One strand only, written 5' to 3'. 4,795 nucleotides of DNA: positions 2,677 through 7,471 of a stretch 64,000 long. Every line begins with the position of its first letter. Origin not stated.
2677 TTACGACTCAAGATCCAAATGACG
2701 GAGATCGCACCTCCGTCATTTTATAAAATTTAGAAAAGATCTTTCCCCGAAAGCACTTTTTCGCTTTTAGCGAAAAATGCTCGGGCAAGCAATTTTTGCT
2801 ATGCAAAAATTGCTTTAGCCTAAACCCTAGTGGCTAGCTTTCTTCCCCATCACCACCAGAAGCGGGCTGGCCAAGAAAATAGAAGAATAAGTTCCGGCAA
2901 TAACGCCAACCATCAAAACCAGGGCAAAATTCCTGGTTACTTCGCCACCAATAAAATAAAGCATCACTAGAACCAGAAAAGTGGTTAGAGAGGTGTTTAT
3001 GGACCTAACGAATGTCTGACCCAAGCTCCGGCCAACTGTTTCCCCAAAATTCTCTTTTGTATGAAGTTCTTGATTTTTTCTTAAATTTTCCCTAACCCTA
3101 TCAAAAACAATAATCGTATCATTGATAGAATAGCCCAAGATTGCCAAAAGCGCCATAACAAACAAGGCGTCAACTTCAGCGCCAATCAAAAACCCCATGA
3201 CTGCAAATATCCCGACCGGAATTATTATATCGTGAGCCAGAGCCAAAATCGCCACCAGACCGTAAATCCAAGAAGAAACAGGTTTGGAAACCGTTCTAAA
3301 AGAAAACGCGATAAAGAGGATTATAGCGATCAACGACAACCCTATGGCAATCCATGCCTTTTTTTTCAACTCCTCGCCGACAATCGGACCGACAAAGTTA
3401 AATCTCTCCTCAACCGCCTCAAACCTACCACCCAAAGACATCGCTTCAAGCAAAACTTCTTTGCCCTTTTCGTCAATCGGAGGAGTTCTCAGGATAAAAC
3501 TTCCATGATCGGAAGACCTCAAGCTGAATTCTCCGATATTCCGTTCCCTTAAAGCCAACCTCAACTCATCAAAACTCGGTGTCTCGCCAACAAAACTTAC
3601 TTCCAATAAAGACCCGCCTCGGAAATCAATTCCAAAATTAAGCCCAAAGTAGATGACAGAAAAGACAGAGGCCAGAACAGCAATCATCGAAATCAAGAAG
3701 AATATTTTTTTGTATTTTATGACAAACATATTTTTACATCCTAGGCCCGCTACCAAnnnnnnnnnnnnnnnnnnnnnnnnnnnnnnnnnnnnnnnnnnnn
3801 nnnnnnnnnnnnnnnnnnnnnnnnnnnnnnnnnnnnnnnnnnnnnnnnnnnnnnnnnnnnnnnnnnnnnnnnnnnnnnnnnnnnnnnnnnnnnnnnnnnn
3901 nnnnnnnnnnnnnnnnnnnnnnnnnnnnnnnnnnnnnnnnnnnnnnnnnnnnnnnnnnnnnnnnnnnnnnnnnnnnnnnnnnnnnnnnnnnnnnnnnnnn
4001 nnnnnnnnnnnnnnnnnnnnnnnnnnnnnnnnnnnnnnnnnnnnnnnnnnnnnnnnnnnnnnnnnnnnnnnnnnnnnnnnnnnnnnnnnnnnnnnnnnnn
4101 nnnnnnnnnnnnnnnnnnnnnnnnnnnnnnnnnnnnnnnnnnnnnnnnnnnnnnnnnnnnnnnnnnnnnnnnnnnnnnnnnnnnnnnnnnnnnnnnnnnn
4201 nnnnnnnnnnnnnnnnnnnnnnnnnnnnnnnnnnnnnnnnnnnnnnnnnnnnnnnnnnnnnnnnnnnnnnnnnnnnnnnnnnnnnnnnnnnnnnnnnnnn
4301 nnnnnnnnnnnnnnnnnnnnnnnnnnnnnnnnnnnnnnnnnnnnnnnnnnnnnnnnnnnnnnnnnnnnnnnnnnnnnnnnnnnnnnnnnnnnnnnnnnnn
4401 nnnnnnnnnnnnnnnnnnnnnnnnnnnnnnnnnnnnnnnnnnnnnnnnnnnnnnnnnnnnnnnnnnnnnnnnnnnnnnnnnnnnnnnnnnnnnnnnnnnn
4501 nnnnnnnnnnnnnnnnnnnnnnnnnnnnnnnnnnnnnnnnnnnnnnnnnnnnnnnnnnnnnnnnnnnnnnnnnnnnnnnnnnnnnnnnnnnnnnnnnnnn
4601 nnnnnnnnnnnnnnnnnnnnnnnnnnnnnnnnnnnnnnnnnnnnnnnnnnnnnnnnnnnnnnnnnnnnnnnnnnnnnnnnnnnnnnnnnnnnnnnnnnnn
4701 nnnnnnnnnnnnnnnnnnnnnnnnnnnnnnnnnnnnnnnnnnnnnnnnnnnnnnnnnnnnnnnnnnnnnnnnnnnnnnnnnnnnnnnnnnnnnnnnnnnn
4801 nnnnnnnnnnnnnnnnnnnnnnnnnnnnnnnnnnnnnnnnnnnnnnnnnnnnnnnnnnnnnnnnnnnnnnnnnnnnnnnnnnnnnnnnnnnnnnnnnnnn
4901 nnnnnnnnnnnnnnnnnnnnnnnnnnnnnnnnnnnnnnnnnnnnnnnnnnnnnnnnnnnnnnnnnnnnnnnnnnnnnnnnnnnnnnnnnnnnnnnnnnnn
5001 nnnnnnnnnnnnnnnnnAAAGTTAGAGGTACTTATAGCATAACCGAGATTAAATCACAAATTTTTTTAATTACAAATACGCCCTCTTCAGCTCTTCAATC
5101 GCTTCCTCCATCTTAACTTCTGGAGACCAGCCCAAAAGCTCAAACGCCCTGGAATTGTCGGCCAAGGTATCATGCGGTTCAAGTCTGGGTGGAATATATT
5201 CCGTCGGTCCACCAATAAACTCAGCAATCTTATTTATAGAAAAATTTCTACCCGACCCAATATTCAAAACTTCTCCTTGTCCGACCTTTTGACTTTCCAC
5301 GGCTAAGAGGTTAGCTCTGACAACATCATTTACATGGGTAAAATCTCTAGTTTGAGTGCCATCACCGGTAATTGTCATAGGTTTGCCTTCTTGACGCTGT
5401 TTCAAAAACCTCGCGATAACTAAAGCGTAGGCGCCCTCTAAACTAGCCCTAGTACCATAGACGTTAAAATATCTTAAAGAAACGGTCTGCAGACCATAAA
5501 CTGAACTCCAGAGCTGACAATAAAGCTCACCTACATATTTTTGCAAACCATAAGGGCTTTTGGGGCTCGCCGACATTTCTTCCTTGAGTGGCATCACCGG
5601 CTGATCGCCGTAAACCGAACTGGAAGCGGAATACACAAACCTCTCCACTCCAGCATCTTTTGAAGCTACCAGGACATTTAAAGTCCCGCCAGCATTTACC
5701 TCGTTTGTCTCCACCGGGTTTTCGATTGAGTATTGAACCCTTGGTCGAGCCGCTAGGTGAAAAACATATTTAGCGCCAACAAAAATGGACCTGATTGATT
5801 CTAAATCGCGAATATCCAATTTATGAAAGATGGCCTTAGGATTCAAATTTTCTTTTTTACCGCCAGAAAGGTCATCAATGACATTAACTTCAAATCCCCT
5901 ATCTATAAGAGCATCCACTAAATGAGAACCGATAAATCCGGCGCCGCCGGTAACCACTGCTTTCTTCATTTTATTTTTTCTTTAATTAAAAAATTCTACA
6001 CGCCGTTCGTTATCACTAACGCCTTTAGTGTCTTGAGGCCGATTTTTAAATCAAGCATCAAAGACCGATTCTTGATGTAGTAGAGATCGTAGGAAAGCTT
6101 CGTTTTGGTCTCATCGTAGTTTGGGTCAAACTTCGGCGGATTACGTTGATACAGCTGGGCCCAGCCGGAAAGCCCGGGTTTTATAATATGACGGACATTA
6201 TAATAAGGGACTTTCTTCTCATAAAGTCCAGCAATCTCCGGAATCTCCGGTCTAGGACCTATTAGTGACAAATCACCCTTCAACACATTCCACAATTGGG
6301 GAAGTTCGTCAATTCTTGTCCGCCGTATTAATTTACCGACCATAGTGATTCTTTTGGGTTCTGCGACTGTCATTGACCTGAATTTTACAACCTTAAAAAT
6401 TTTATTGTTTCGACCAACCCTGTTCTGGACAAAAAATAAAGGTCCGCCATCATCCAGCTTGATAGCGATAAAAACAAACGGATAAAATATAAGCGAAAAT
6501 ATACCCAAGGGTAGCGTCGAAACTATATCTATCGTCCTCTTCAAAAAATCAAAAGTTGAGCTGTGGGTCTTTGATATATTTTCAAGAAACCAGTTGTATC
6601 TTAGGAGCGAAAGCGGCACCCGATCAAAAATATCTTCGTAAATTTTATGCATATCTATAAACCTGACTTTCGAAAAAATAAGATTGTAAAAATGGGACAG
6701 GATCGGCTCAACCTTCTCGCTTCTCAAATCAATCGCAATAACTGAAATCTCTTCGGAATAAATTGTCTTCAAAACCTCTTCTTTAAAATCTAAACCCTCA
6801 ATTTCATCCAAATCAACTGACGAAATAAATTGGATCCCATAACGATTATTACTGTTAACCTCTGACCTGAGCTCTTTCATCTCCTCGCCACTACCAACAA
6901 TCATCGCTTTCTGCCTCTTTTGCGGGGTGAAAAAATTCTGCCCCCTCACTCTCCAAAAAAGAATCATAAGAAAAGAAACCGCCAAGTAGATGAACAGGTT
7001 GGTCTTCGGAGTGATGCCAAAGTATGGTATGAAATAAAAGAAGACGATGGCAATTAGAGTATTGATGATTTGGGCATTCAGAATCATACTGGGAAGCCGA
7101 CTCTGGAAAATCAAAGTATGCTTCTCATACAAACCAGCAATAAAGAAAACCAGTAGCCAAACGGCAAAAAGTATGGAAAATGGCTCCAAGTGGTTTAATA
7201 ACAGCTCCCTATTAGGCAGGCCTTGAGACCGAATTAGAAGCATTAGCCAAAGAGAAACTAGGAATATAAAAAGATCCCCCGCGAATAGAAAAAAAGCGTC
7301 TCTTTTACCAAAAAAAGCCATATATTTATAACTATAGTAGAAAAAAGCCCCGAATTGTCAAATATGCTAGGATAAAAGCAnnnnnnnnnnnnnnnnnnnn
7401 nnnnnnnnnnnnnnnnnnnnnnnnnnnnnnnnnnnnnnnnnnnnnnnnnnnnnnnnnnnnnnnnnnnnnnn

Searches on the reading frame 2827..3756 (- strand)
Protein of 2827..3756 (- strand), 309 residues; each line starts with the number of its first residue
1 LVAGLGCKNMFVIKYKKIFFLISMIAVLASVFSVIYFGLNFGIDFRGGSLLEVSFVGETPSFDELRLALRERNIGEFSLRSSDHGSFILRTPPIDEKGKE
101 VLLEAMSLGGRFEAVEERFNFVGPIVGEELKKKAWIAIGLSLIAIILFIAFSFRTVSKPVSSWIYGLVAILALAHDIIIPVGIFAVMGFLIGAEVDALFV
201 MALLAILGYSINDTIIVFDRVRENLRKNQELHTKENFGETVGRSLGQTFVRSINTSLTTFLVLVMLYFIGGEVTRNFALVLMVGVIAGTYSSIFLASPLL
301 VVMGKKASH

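Call 38: search_protein_families(library=pfam, proteins=[window:2827-3756:-], max_evalue=0.001)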
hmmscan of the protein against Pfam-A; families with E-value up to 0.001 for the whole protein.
window:2827-3756:- (309 aa): 2 families
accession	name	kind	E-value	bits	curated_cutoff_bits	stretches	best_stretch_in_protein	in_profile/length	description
PF02355.23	SecD_SecF_C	-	5.6e-57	192.6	20.5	1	114-305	13-188/189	Protein export membrane protein SecD/SecF, C-terminal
PF07549.19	Sec_GG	-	4.6e-07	29.6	20.3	1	37-55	6-24/28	SecD/SecF GG Motif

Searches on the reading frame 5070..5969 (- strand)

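Call 38: search_protein_families(library=pfam, proteins=[window:5070-5969:-], max_evalue=0.001)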
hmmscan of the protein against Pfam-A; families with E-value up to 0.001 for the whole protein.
window:5070-5969:- (299 aa): 8 families
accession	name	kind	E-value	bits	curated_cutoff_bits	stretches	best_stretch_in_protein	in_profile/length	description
PF01370.27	Epimerase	-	4e-64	216.8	20.9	1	5-238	2-240/240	NAD dependent epimerase/dehydratase family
PF16363.11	GDP_Man_Dehyd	-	8.9e-55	186.9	27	1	6-293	2-331/332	GDP-mannose 4,6 dehydratase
PF01073.25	3Beta_HSD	-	1.1e-25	90.7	22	1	5-225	1-230/280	3-beta hydroxysteroid dehydrogenase/isomerase family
PF02719.21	Polysacc_synt_2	-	4.3e-19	69.2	20.2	1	5-250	2-241/293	Polysaccharide biosynthesis protein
PF04321.23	RmlD_sub_bind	-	5.7e-14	52.3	27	1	4-270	3-245/287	RmlD substrate binding domain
PF13460.12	NAD_binding_10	-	3.4e-08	34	27.2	1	8-127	1-111/184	NAD(P)H-binding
PF05368.20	NmrA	-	1.1e-07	32.2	27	1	2-116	3-107/298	NmrA-like family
PF07993.18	NAD_binding_4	-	4.8e-07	29.6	20.1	0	62-218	85-256/258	Male sterility protein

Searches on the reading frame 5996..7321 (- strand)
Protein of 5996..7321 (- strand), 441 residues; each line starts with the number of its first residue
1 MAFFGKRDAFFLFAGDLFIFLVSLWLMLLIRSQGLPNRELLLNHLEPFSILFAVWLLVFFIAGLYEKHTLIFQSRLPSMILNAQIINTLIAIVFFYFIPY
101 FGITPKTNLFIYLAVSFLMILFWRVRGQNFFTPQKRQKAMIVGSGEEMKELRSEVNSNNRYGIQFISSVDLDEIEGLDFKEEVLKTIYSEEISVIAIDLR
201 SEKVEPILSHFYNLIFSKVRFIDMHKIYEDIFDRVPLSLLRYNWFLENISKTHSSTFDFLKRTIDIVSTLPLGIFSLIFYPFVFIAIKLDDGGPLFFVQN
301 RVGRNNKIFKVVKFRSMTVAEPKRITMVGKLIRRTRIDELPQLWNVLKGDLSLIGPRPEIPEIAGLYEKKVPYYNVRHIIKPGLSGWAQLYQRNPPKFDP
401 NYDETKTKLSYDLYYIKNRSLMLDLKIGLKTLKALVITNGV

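Call 38: search_protein_families(library=pfam, proteins=[window:5996-7321:-], max_evalue=0.001)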
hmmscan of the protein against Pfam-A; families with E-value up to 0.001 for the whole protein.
window:5996-7321:- (441 aa): 1 family
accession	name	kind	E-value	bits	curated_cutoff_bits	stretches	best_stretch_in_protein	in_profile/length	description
PF02397.22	Bac_transf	-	1.6e-54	184.6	27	1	261-435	1-177/179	Bacterial sugar transferase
